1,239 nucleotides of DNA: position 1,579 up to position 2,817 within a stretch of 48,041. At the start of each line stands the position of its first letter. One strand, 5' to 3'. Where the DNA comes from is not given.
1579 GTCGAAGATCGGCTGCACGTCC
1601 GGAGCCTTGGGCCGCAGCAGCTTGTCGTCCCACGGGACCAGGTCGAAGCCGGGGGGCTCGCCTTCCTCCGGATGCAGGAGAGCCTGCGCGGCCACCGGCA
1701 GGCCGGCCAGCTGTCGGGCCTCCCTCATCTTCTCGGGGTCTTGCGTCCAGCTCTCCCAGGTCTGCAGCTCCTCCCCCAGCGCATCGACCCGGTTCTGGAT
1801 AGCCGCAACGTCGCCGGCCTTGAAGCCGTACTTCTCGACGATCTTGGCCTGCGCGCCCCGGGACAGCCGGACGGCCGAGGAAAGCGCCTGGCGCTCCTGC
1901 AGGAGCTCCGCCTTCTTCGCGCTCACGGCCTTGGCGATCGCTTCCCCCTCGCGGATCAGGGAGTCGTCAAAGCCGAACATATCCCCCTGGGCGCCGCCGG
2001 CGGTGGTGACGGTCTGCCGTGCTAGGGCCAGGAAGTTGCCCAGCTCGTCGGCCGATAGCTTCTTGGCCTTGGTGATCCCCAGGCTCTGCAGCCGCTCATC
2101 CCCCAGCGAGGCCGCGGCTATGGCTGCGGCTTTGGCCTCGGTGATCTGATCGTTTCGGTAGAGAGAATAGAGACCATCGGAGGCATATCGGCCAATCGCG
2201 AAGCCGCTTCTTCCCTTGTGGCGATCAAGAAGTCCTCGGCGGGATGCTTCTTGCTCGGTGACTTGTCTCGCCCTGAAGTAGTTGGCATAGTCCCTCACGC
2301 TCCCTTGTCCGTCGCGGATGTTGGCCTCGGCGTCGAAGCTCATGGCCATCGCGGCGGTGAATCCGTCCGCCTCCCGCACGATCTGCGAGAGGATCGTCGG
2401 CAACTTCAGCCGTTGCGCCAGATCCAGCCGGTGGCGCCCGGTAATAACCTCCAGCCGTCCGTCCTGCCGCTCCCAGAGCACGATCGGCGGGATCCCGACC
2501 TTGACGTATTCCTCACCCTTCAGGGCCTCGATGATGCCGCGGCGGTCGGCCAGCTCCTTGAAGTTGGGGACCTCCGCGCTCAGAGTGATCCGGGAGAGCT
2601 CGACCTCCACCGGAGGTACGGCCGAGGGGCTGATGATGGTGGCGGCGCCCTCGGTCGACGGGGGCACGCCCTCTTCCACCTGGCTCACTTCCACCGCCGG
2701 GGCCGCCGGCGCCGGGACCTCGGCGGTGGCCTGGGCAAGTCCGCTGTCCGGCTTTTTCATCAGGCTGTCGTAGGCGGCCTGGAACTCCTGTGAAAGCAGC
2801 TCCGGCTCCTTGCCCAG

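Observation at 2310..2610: ParB/Srx-like domain embedded in the giant virion protein, plus a second free-standing ParB-like gene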

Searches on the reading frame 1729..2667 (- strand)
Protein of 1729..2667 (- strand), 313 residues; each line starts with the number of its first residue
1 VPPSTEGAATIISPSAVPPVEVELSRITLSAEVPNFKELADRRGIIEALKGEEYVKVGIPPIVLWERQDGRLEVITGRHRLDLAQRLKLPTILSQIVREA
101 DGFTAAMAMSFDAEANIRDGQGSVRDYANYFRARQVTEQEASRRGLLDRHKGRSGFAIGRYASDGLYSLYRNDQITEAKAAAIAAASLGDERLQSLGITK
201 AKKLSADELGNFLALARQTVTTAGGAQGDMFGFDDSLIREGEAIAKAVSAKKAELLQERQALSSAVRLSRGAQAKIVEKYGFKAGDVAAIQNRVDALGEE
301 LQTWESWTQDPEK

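Call 12: search_solved_structures(query=window:1855-2667:-, max_evalue=10, show_alignments=3)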
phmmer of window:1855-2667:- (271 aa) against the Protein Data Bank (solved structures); distinct sequences matched with E-value up to 10: 1.
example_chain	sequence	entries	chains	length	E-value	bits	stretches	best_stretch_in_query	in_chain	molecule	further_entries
4umk_A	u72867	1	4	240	0.71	12.9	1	58-143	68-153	PROBABLE CHROMOSOME-PARTITIONING PROTEIN PARB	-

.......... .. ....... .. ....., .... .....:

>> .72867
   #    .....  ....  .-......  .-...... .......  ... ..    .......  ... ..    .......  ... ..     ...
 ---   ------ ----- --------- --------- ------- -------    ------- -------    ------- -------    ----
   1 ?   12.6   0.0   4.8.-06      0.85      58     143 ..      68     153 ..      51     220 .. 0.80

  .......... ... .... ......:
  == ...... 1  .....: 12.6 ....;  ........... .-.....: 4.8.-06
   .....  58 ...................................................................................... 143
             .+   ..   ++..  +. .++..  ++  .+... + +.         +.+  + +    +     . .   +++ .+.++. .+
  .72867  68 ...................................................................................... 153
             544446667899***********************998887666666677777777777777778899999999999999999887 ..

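Call 14: find_homologous_proteins(query=window:1855-2667:-, max_evalue=0.001)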
Query window:1855-2667:- (271 aa): 18 proteins with E <= 0.001 among 5689 candidates.
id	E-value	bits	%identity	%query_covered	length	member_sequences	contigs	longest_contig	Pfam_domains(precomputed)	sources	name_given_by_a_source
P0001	3.2e-56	209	58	71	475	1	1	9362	-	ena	-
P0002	4.2e-54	202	48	83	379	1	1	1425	-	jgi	jgi:hypothetical protein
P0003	1.8e-51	193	49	77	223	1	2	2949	-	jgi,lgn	-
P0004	3.0e-48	183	46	79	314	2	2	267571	-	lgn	-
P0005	1.2e-47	181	45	87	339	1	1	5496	-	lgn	-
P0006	3.6e-47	179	41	97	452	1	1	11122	-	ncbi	-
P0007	4.5e-47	179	49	75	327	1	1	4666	-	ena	-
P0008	6.5e-47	178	48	75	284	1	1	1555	-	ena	-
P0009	3.0e-45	173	43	87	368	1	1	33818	-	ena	-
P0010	7.2e-45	172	44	87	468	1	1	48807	-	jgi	jgi:hypothetical protein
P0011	8.9e-45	171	50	73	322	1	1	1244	-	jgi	jgi:hypothetical protein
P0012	1.3e-43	168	48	74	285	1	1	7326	-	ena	-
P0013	1.6e-43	167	52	61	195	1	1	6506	-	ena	-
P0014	2.6e-41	160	45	75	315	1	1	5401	-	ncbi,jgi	-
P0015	5.3e-41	159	42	87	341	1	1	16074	PF02195.27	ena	-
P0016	7.2e-41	159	40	92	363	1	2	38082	PF02195.27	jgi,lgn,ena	jgi:hypothetical protein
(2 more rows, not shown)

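Call 16: search_solved_structures(query=A1, max_evalue=1, show_alignments=3)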
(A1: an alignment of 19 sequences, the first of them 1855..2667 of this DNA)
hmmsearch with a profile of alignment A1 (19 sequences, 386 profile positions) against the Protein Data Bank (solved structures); distinct sequences matched with E-value up to 1: 5.
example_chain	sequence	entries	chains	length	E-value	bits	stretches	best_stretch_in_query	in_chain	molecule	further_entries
8t8k_A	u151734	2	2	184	0.0097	18.6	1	232-336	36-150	DUF507 family protein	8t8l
7ng0_A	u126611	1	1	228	0.093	15.4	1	66-105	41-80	Nucleoid occlusion protein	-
7nfu_A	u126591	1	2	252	0.095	15.4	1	66-105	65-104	Nucleoid occlusion protein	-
6nio_A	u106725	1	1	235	0.16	14.7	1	190-314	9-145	Molybdate ABC transporter substrate-binding protein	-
8gs7_A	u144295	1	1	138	0.18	14.4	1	213-322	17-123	Major ampullate spidroin 2 variant 3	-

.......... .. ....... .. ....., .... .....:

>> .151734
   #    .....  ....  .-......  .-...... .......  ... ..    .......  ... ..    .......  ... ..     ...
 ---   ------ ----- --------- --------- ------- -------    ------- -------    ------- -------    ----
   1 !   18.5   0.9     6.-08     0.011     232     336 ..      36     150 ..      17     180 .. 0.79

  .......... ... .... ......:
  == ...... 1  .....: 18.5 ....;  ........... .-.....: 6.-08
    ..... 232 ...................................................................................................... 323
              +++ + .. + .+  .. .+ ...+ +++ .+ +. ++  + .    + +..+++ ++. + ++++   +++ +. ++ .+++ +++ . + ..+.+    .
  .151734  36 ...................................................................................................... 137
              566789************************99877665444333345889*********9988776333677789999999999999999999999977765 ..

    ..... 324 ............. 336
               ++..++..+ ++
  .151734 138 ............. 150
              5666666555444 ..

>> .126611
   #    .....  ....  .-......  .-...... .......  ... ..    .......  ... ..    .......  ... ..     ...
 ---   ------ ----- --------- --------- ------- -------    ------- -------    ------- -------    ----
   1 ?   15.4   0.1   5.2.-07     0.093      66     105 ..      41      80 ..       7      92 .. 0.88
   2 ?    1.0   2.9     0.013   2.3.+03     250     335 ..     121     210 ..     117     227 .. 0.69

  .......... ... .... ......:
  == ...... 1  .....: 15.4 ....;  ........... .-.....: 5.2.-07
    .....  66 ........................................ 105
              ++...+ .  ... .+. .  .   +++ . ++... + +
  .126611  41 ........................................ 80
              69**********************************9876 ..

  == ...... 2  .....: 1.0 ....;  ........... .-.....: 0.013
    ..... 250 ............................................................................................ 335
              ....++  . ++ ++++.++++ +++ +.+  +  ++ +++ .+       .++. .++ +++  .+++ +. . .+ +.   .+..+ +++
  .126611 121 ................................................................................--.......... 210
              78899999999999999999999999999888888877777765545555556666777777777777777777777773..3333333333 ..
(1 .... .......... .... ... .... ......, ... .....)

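Call 17: search_protein_families(library=pfam, alignment_id=A1, max_evalue=0.1)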
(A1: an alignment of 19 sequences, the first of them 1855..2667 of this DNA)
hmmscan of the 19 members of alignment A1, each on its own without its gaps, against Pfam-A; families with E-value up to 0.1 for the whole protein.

A. member 1, window:1855-2667:- (271 aa): 1 family
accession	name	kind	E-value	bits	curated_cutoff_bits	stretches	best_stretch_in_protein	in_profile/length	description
PF00325.26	Crp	-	0.036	14.2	21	1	203-221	2-20/32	Bacterial regulatory proteins, crp family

B. families by the number of members that match (of 19 scanned): 4 families
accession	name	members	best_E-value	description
PF02195.25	ParB_N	5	0.00033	ParB N-terminal domain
PF18798.6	LPD3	1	4.5e-05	Large polyvalent protein-associated domain 3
PF00325.26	Crp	1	0.036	Bacterial regulatory proteins, crp family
PF13702.11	Lysozyme_like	1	0.083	Lysozyme-like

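Call 21: find_encoding_contigs(protein=P0010, flank=10000, max_places=2)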
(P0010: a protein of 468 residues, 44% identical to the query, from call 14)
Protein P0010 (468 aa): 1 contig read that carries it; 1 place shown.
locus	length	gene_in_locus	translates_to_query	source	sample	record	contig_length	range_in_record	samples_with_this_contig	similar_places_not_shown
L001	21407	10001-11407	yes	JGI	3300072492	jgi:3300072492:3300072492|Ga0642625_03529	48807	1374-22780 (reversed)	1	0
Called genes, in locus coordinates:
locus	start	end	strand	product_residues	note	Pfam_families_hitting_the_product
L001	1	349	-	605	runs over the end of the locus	-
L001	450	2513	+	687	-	-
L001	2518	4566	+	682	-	PF05345:He_PIG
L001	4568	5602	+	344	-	-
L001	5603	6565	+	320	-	-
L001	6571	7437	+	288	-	-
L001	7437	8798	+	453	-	-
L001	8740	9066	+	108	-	-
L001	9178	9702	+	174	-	-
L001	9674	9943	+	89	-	-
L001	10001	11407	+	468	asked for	-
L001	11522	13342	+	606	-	-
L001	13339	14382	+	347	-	-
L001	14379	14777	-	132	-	-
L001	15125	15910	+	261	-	-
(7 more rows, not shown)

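Call 22: find_encoding_contigs(protein=P0016, flank=10000, max_places=2)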
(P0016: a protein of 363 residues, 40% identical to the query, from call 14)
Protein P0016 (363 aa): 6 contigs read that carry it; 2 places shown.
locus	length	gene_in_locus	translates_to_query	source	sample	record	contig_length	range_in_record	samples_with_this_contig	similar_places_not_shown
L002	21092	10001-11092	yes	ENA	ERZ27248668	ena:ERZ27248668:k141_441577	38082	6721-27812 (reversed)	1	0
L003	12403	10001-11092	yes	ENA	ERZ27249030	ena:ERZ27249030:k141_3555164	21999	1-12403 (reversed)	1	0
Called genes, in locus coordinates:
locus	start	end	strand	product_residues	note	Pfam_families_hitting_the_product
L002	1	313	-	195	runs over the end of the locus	-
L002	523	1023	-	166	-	-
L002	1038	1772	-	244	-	PF00515:TPR_1 (faint), PF07719:TPR_2 (faint), PF07721:TPR_4 (faint), PF13424:TPR_12 (faint), PF13428:TPR_14 (faint), PF13432:TPR_16 (faint), PF13431:TPR_17 (faint), PF14559:TPR_19, +5 more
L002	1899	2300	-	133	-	-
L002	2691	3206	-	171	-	-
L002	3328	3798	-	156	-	-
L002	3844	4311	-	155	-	-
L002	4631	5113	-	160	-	-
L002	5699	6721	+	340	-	PF13481:AAA_25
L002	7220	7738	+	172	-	-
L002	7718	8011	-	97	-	-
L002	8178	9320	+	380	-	PF13481:AAA_25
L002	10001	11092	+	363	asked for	PF02195:ParB_N (faint)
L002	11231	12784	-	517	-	PF01368:DHH, PF02272:DHHA1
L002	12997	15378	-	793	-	-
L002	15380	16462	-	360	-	-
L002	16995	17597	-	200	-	-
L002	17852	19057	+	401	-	-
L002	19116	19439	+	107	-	PF00023:Ank (faint)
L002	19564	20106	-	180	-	PF19502:DUF6036 (weak)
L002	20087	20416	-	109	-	-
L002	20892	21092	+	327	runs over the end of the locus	PF20030:bpMoxR, PF07726:AAA_3, PF07728:AAA_5, PF17863:AAA_lid_2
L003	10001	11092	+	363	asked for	PF02195:ParB_N (faint)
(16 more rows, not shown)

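Call 26: search_dna_similar(query=window:1855-2667:-, collection=phages, mode=protein, max_rows=25, max_evalue=0.001)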
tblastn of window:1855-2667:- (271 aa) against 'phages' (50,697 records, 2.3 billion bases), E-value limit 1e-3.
Records with a match: 7; places in all: 7; records where one place covers at least 80% of the query: 6.
Best place of each record, by identity: <60% 7.
By first word of the organism name: Vibrio 4; Shewanella 2; Ruegeria 1.
By host as written in the record: Vibrio tasmaniensis 2; Shewanella inventionis KX27 2; Vibrio sp. 1; - 1; Ruegeria mobilis 1.
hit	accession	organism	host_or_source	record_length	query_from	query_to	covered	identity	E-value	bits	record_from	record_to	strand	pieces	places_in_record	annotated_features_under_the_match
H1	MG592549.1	Vibrio phage 1.183.O._10N.286.48.B7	Vibrio sp.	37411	20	267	92%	41.0%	2e-49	180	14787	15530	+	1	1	coil containing protein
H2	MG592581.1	Vibrio phage 1.211.A._10N.222.52.F11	Vibrio tasmaniensis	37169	20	267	92%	40.6%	2e-49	180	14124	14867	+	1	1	N-6 adenine-specific DNA methylase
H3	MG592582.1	Vibrio phage 1.211.B._10N.222.52.F11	Vibrio tasmaniensis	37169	20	267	92%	40.6%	2e-49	180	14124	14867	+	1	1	N-6 adenine-specific DNA methylase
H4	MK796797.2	Shewanella phage X14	Shewanella inventionis KX27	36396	20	267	92%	40.6%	3e-49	179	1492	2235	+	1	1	DNA methylase subunit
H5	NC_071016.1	Shewanella phage X14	Shewanella inventionis KX27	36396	20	267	92%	40.6%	3e-49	179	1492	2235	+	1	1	DNA methylase subunit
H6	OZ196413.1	Vibrio phage D478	Seawater and oysters mix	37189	20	267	92%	40.2%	6e-49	178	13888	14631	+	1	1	hypothetical protein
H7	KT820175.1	Ruegeria phage 45A6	Ruegeria mobilis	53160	24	132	40%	32.5%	1e-5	52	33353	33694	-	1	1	hypothetical protein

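Call 27: get_annotated_region(hit=H2, flank=12000)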
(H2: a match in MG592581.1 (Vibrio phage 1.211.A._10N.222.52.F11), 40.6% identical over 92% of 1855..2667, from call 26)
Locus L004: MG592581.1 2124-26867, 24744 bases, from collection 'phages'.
description: Vibrio phage 1.211.A._10N.222.52.F11, partial genome.
organism: Vibrio phage 1.211.A._10N.222.52.F11 (NCBI taxid 1881452)
taxonomy: Viruses; Duplodnaviria; Heunggongvirae; Uroviricota; Caudoviricetes
host: Vibrio tasmaniensis; source: iron chloride precipitation of 0.2um-filtered seawater, resuspended in oxalate solution; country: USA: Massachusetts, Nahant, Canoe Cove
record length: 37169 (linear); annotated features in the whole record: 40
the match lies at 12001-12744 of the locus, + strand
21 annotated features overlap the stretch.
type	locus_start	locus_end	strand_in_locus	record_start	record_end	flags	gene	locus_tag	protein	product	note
CDS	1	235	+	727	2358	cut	-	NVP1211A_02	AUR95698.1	terminase large subunit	NVP1211A_02; aclame_best_match:protein:vir:108299; cvp_best_match:RF_PEP_160700611; VirFam ID:Large subunit terminase ...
CDS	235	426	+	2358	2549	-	-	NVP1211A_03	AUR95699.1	hypothetical protein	NVP1211A_03; aclame_best_match:protein:vir:108297; cvp_best_match:RF_PEP_160700610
CDS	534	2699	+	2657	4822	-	-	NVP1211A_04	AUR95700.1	portal protein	NVP1211A_04; aclame_best_match:protein:vir:108295; tara_best_match:OM-RGC.v1.000666532; ...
CDS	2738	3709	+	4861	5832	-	-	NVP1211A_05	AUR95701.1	coil containing protein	NVP1211A_05; aclame_best_match:protein:vir:108310; cvp_best_match:RF_PEP_160700608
CDS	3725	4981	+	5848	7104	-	-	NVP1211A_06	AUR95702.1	coat protein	NVP1211A_06; aclame_best_match:protein:vir:108303; tara_best_match:OM-RGC.v1.003496663; ...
CDS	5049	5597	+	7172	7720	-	-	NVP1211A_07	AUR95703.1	coil containing protein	NVP1211A_07; aclame_best_match:protein:vir:108307; cvp_best_match:RF_PEP_160700605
CDS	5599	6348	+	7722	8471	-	-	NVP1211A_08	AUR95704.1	head completion adaptor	NVP1211A_08; aclame_best_match:protein:vir:108311; tara_best_match:OM-RGC.v1.012123407; ...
CDS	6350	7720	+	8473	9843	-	-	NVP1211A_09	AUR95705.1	stabilization protein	NVP1211A_09; aclame_best_match:protein:vir:108312; tara_best_match:OM-RGC.v1.001909404; ...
CDS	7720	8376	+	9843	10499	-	-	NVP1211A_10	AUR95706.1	coil containing protein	NVP1211A_10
CDS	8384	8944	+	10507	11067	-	-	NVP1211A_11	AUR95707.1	hypothetical protein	NVP1211A_11; aclame_best_match:protein:vir:108302; tara_best_match:OM-RGC.v1.008709471; cvp_best_match:RF_PEP_160700601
CDS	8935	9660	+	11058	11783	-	-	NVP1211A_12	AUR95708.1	coil containing protein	NVP1211A_12; aclame_best_match:protein:vir:108308; tara_best_match:OM-RGC.v1.011074502; cvp_best_match:RF_PEP_160700600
CDS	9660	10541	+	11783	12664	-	-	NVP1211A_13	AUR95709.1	hypothetical protein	NVP1211A_13; aclame_best_match:protein:vir:108298; cvp_best_match:RF_PEP_160700599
CDS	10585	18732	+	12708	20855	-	-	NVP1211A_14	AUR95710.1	N-6 adenine-specific DNA methylase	NVP1211A_14; InterPro:IPR002052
CDS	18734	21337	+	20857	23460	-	-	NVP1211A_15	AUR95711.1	SGNH hydrolase-type esterase domain protein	NVP1211A_15; InterPro:IPR013830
CDS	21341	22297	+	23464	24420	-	-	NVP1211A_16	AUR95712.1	SGNH hydrolase-type esterase domain protein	NVP1211A_16; InterPro:IPR013830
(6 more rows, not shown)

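Call 28: predict_structure(alignment_id=A1)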
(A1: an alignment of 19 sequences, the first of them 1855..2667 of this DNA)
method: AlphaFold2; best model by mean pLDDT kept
length: 271 residues; sequences in the alignment: 19
mean_pLDDT: 86.6   pTM: 0.77
mean pLDDT of the five models: 86.6, 84.4, 83.3, 82.8, 81.2
residues with pLDDT >= 90: 167; 70-90: 62; 50-70: 34; < 50: 8
segments of 3 or more residues with pLDDT < 50: 5-7
pLDDT, mean of each block of 10 residues (from residue 1): 52 81 95 78 67 57 95 92 91 95 90 86 92 93 93 97 98 98 97 96 97 93 64 76 93 94 83 53
secondary structure, 60 per line:
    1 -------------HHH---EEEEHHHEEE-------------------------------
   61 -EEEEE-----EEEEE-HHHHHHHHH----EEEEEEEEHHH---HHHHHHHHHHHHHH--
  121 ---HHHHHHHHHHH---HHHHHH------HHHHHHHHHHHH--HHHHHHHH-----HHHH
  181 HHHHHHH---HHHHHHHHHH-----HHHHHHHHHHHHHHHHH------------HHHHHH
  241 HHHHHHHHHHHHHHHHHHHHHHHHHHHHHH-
elements in order: E20-23 E27-29 E62-66 E72-76 H78-86 E91-98 H105-118 H124-134 H138-143 H150-161 H164-171 H177-187 H191-200 H206-222 H235-270

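Call 30: search_protein_representatives(alignment_id=A1)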
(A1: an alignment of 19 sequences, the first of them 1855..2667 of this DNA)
Query: 19 sequences, 386 profile positions. Proteins with E-value up to 0.001 (for the whole library): 2774; up to 1e-10: 1545; up to 1e-30: 864. The best 150 are listed.
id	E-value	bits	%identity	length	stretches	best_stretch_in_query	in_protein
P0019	2.4e-149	514.5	-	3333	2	22-339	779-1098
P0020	7.3e-138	476.7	-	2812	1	16-343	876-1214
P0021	1.6e-133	462.3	-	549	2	21-334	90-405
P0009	2.0e-132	458.8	-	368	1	31-373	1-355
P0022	8.7e-132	456.7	-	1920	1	13-354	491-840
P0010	2.7e-131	455.0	-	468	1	40-368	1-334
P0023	3.4e-131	454.7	-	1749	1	19-340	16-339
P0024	2.0e-130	452.1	-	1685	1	22-338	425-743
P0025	3.4e-130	451.4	-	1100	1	18-355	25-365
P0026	1.7e-129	449.1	-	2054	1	17-332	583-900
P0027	1.8e-129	449.0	-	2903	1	9-343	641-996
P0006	2.8e-129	448.4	-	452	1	4-373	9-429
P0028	4.2e-129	447.8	-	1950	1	17-373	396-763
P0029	4.3e-129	447.8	-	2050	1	16-352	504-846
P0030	4.4e-129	447.7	-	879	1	24-343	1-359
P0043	3.9e-127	441.3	-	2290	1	14-343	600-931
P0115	1.1e-119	416.8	-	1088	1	19-356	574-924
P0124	7.7e-119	414.0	-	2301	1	16-323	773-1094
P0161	3.1e-116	405.5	-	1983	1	19-369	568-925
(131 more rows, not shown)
